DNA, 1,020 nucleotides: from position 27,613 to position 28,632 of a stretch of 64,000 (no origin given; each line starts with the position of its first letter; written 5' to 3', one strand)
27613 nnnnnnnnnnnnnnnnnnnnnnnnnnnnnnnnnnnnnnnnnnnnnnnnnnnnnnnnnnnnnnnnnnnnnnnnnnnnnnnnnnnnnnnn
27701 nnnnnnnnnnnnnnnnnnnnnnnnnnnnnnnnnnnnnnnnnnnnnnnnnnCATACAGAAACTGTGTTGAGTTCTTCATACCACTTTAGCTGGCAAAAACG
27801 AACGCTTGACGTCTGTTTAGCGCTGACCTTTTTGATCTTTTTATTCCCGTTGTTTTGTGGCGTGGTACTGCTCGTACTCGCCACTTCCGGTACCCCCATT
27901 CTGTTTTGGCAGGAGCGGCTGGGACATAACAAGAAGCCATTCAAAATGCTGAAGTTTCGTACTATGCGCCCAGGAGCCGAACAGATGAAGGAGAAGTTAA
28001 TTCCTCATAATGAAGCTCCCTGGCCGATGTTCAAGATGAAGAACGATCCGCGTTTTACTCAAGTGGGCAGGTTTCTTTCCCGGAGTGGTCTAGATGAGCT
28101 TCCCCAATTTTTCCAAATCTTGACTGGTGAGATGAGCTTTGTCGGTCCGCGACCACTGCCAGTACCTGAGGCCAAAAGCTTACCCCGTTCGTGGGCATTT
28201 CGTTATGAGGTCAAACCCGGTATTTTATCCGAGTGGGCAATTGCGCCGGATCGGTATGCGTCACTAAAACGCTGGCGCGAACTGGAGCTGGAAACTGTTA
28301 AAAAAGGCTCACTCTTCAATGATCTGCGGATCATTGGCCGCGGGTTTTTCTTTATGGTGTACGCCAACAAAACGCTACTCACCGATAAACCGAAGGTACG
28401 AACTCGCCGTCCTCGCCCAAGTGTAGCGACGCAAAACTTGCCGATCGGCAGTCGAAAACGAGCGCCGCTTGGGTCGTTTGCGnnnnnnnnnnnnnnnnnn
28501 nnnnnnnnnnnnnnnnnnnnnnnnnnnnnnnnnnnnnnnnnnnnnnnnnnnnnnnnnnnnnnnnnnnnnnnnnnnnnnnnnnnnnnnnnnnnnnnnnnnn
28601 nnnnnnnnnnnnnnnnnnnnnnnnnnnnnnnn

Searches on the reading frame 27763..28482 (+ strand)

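Call 12: search_protein_families(library=pfam, proteins=[window:27763-28482:+], max_evalue=0.001)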
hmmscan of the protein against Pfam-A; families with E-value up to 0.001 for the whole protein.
window:27763-28482:+ (240 aa): 1 family
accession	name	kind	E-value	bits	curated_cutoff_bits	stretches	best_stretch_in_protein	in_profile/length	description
PF02397.22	Bac_transf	-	5e-50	170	27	1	12-196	1-175/179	Bacterial sugar transferase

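Call 52: search_protein_families(library=ncbifam, proteins=[window:27763-28482:+], max_evalue=0.00001)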
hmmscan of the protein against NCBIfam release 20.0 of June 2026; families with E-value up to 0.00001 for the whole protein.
window:27763-28482:+ (240 aa): 10 families
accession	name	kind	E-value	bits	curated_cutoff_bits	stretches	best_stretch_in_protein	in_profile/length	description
TIGR03025.1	EPS_sugtrans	subfamily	1.3e-54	186.1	295.55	1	9-197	255-437/445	exopolysaccharide biosynthesis polyprenyl glycosylphosphotransferase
NF041877.1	EPS_EpsZ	equivalog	9.2e-46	156.4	800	1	11-192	265-446/459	exopolysaccharide biosynthesis polyisoprenyl-phosphate hexose-1-phosphate transferase EpsZ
TIGR03023.1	WcaJ_sugtrans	equivalog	5.7e-44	151.1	410.75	1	9-196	260-444/453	undecaprenyl-phosphate glucose phosphotransferase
NF052601.1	undeca_RfbP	equivalog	1e-41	142.8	330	1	8-201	41-238/244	undecaprenyl-phosphate galactose phosphotransferase family protein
TIGR03022.1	WbaP_sugtrans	subfamily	3.2e-41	142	403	1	9-191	256-442/456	undecaprenyl-phosphate galactose phosphotransferase WbaP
TIGR03013.1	EpsB_2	subfamily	1.9e-36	126.1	393.35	1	9-195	252-433/443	TIGR03013 family XrtA/PEP-CTERM system glycosyltransferase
NF007518.0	PRK10124.1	equivalog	1.4e-30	106.5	684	1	12-192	274-451/464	undecaprenyl-phosphate glucose phosphotransferase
NF050817.1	PolSacchBiosHfsE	equivalog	2.3e-26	92.5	750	1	9-191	269-452/467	polysaccharide biosynthesis protein HfsE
NF011751.0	PRK15204.1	equivalog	7.4e-25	87.5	907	1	10-191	278-462/476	undecaprenyl-phosphate galactose phosphotransferase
NF045514.1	glycotran_HepC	equivalog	4.8e-21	75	140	1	6-137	111-217/220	heterocyst development glycosyltransferase HepC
